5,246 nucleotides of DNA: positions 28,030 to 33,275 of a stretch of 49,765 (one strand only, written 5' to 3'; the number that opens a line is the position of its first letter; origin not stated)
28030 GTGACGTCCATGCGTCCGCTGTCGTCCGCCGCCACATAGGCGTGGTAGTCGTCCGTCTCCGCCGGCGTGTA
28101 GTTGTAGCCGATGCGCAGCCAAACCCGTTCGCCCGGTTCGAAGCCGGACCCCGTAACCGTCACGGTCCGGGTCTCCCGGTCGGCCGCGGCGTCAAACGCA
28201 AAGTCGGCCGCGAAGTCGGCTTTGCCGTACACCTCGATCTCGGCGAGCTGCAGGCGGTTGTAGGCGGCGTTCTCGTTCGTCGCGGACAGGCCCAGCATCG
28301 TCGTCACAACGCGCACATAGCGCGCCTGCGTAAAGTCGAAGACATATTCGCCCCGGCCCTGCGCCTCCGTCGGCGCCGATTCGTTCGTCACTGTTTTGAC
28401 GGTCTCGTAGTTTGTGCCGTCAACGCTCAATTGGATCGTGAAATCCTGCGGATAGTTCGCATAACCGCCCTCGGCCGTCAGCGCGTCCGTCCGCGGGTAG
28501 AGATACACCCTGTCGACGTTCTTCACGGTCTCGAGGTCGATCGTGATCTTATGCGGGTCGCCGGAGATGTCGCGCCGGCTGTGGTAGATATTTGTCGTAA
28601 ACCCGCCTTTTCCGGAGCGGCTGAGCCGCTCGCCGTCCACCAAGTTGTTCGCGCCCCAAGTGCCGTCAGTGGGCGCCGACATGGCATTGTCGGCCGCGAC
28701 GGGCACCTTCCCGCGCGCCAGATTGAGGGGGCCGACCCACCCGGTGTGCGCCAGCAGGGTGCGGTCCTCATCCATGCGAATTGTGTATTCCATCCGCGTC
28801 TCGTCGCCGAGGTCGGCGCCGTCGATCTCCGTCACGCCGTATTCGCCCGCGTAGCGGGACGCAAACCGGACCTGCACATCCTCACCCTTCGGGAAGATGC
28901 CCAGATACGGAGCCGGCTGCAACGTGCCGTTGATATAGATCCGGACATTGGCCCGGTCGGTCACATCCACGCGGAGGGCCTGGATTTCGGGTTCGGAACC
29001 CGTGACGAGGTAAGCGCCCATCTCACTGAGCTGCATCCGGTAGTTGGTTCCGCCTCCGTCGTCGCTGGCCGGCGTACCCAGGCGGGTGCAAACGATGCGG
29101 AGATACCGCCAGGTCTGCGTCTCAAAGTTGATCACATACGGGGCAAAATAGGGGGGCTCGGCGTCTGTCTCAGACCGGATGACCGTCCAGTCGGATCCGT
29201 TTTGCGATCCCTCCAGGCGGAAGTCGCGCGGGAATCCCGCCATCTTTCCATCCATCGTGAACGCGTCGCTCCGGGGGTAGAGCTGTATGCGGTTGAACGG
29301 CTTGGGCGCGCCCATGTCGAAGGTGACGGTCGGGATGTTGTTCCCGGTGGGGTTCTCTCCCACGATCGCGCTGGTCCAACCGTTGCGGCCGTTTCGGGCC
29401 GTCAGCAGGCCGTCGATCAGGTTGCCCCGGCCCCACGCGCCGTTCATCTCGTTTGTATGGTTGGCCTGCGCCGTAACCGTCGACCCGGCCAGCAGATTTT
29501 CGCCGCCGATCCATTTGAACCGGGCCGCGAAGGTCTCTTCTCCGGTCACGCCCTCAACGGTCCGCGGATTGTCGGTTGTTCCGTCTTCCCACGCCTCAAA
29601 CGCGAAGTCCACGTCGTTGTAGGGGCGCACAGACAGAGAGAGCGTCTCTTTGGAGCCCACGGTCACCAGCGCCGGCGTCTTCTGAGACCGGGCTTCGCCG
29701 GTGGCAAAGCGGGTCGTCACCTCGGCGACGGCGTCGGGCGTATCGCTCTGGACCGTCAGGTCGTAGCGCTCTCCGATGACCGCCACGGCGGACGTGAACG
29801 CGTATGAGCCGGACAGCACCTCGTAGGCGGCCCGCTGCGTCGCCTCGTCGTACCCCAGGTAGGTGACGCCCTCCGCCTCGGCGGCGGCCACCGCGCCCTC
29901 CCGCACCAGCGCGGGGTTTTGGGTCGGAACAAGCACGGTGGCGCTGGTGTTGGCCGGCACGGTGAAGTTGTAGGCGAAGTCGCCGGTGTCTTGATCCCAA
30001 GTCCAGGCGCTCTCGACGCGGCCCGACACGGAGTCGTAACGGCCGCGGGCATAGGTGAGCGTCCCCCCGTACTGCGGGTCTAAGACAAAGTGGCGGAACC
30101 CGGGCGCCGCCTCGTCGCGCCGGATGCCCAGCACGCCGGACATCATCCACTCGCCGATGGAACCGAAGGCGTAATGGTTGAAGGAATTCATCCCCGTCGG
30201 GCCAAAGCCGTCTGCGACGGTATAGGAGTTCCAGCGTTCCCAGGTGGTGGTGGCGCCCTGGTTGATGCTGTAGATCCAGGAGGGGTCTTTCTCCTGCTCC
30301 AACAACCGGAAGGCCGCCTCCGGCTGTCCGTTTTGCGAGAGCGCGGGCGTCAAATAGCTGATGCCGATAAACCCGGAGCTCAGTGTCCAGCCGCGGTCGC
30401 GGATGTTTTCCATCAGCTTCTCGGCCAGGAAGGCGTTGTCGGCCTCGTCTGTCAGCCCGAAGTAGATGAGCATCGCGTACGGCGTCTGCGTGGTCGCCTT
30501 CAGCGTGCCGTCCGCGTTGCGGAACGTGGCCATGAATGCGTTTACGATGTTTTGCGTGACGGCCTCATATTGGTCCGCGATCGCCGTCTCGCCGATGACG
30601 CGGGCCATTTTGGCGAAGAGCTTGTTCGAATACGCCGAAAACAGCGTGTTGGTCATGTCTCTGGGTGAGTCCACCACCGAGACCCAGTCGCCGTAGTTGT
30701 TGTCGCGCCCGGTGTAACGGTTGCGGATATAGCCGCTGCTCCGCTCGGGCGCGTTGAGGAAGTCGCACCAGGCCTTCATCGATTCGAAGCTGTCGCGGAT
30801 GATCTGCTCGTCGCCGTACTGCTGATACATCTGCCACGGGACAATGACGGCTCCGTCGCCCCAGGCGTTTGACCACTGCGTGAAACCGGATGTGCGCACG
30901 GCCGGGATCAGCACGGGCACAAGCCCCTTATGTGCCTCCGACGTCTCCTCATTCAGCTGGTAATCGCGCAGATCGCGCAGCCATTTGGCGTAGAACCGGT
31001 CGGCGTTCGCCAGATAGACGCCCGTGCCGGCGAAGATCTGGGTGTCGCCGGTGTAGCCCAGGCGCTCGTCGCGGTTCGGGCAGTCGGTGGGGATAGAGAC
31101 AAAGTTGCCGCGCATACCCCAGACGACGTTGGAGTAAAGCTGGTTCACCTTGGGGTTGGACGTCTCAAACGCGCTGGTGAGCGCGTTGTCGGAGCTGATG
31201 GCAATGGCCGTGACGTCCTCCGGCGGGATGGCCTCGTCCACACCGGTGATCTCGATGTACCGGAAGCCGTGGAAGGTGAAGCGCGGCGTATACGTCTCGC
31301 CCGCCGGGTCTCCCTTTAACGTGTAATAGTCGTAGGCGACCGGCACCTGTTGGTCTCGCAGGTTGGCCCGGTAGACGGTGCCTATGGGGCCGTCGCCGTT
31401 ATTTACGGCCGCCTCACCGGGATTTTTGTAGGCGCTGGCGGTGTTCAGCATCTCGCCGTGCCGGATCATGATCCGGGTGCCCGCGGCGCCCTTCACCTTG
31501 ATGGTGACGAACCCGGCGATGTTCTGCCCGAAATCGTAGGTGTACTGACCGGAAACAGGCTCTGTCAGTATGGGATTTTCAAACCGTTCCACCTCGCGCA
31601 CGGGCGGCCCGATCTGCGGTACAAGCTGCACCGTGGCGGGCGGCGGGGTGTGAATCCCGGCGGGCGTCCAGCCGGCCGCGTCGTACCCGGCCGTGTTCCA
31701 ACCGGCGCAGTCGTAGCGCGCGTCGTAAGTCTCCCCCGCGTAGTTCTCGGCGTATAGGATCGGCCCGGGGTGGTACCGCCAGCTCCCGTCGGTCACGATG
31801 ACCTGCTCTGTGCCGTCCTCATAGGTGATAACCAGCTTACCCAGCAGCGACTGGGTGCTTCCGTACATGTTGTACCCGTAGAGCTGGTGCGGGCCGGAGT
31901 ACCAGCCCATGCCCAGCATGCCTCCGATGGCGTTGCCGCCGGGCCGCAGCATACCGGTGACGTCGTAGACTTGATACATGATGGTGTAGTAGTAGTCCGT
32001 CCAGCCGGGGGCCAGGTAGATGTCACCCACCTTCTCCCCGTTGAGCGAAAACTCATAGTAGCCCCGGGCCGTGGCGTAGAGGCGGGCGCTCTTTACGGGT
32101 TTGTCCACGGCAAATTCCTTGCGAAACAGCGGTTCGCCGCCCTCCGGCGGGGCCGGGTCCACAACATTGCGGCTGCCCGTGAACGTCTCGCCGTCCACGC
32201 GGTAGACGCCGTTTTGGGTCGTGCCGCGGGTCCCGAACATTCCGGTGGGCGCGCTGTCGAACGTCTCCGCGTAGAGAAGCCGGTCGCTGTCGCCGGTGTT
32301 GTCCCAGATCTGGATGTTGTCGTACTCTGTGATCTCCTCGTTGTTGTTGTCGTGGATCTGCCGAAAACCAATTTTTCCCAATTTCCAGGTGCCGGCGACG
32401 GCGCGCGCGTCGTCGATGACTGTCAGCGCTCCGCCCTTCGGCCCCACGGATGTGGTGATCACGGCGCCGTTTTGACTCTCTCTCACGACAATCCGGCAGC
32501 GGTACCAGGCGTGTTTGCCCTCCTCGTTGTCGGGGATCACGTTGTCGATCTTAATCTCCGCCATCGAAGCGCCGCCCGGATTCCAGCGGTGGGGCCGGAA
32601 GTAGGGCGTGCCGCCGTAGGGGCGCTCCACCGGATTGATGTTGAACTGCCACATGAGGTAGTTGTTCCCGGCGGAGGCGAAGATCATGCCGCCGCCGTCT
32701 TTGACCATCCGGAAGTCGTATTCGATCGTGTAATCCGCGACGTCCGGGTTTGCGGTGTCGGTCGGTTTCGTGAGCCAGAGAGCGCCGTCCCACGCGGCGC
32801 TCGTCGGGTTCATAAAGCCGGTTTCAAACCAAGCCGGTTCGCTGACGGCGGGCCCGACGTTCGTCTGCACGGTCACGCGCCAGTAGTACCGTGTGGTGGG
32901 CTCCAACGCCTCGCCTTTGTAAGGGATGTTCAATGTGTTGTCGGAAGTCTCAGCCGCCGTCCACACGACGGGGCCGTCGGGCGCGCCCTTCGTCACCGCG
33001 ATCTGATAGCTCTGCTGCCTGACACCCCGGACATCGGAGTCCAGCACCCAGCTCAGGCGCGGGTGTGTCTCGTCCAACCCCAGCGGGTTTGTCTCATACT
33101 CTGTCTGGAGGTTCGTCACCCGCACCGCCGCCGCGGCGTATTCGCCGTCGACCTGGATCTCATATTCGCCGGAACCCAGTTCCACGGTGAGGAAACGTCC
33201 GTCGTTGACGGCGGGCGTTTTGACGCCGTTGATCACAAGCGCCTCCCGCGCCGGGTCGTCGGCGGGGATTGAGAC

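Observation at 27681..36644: A single 2,987-codon ORF fuses two complete, non-identical GH78 rhamnosidase units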

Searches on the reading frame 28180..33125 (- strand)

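Call 13: find_homologous_proteins(query=window:28180-33125:-, max_evalue=1e-20)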
Query window:28180-33125:- (1648 aa): 1394 proteins with E <= 1e-20 among 8000 candidates; the best 120 are listed.
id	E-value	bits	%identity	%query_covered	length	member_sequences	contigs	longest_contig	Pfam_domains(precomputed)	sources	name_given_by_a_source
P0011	0.0e+0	3290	84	100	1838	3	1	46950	PF00754.32,PF17389.9,PF08531.17,PF22633.4,PF17390.8,PF25788.3,PF05592.19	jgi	jgi:alpha-L-rhamnosidase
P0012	0.0e+0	1821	59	84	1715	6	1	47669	PF00754.32,PF17389.9,PF08531.17,PF22633.4,PF17390.8,PF25788.3,PF05345.19,PF05592.19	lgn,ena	-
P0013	0.0e+0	1806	59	83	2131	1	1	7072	PF00754.32,PF17389.9,PF08531.17,PF17390.8,PF25788.3,PF22359.3,PF02368.25,PF05345.19,PF26918.1,PF05592.19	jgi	jgi:alpha-L-rhamnosidase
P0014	0.0e+0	1613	54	83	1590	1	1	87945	PF00754.32,PF17389.9,PF08531.17,PF17390.8,PF25788.3,PF18998.7,PF05592.19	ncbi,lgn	-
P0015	0.0e+0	1411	61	61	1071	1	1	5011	PF17389.9,PF08531.17,PF25788.3,PF05592.19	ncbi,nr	ncbi:MAG: family 78 glycoside hydrolase catalytic domain, partial [Clostridiales bacterium]|nr:famil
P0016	0.0e+0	1312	48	83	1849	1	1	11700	PF00754.32,PF17389.9,PF08531.17,PF26182.1,PF17390.8,PF25788.3,PF22359.3,PF02368.25,PF26918.1,PF05592.19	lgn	-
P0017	0.0e+0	1281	47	83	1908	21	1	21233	PF00754.32,PF17389.9,PF08531.17,PF26182.1,PF17390.8,PF25788.3,PF22359.3,PF02368.25,PF26918.1,PF05592.19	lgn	-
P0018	0.0e+0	1269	47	83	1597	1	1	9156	PF17389.9,PF08531.17,PF17390.8,PF25788.3,PF18998.7,PF05592.19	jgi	-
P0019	0.0e+0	1234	63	47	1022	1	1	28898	PF17389.9,PF08531.17,PF17390.8,PF25788.3,PF05592.19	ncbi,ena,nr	ncbi:MAG: glycoside hydrolase family 78 protein [Oscillospiraceae bacterium]|nr:glycoside hydrolase 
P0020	0.0e+0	1171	51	67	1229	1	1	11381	PF17389.9,PF08531.17,PF17390.8,PF25788.3,PF05592.19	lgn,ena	-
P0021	0.0e+0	1156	43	83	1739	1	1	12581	PF00754.32,PF17389.9,PF08531.17,PF22633.4,PF17390.8,PF25788.3,PF02368.25,PF05592.19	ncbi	-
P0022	0.0e+0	1028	55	48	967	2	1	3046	PF17389.9,PF08531.17,PF17390.8,PF25788.3,PF05592.19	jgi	-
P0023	1.2e-277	943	50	50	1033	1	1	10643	PF17389.9,PF08531.17,PF17390.8,PF25788.3,PF05592.19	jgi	jgi:alpha-L-rhamnosidase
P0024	8.4e-271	920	52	47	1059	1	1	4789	PF17389.9,PF08531.17,PF17390.8,PF25788.3,PF05592.19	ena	-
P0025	1.9e-265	902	36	99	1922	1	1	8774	PF00754.32,PF17389.9,PF08531.17,PF00404.25,PF22633.4,PF17390.8,PF25788.3,PF02368.25,PF05592.19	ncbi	-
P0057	1.7e-207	710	40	67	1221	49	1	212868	PF17389.9,PF08531.17,PF06439.19,PF17390.8,PF25788.3,PF05592.19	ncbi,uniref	ncbi:family 78 glycoside hydrolase catalytic domain [Micromonospora zamorensis]|uniref:family 78 gly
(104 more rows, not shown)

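Call 14: find_encoding_contigs(protein=P0011, flank=10000, max_places=4)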
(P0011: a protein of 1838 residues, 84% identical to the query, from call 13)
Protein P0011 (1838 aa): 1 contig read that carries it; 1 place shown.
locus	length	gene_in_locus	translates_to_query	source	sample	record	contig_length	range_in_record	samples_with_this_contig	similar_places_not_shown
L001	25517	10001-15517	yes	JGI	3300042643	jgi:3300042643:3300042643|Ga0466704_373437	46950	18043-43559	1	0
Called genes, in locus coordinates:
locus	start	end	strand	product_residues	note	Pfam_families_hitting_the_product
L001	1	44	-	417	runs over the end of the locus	-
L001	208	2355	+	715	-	PF09371:Tex_N, PF22706:Tex_central_region, PF16921:Tex_YqgF, PF14635:HHH_7 (weak), PF12836:HHH_3, PF17674:HHH_9, PF00575:S1, PF23459:S1_RRP5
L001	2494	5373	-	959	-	PF00933:Glyco_hydro_3, PF01915:Glyco_hydro_3_C, PF00404:Dockerin_1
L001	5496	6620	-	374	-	PF00963:Cohesin, PF00395:SLH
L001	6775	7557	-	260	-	-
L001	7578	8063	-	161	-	-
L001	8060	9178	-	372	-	PF00254:FKBP_C (weak), PF05698:Trigger_C (weak)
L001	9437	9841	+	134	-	-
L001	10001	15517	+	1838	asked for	PF25788:Ig_Rha78A_N, PF08531:Bac_rhamnosid_N, PF05592:Bac_rhamnosid, PF17389:Bac_rhamnosid6H, PF17390:Bac_rhamnosid_C, PF00754:F5_F8_type_C, PF22633:F5_F8_type_C_2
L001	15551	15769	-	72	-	-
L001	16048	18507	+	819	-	-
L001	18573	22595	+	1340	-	PF17132:Glyco_hydro_106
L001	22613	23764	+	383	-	PF00395:SLH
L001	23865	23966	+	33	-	-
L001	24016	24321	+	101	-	-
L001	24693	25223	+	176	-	-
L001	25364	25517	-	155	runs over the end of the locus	PF04073:tRNA_edit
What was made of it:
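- L001 has a GH106 rhamnosidase nearby (call 14).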

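Call 60: search_protein_families(library=pfam, proteins=[P0057], max_evalue=0.01)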
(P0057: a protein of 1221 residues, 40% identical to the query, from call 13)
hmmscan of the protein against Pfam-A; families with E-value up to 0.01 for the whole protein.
P0057 (1221 aa): 6 families
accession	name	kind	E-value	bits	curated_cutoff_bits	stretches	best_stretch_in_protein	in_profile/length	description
PF17389.8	Bac_rhamnosid6H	-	3.3e-119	398.6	24.5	1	631-964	3-339/339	Bacterial alpha-L-rhamnosidase 6 hairpin glycosidase domain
PF08531.16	Bac_rhamnosid_N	-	6.4e-63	212.1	25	1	347-516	2-172/172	Alpha-L-rhamnosidase N-terminal domain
PF25788.1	Ig_Rha78A_N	-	1e-37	129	27.4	1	42-147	2-103/105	Rha78A-like, N-terminal immunoglobulin domain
PF05592.18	Bac_rhamnosid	-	1.8e-33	114.9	22.2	1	527-625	4-102/102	Bacterial alpha-L-rhamnosidase concanavalin-like domain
PF17390.7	Bac_rhamnosid_C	-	1.5e-20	73.2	22.1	1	966-1041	1-73/78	Bacterial alpha-L-rhamnosidase C-terminal domain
PF06439.18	3keto-disac_hyd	-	9.4e-07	29.5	26.8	1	154-279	38-176/187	3-keto-disaccharide hydrolase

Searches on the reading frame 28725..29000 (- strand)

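Call 49: search_protein_families(library=pfam, proteins=[window:28725-29000:-], max_evalue=5)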
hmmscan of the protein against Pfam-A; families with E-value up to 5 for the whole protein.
window:28725-29000:- (92 aa): 1 family
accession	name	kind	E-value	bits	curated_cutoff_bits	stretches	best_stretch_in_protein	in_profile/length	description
PF22578.2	GGR_cat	-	0.0043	17.3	27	1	10-42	12-43/88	Geranylgeranyl reductase catalytic domain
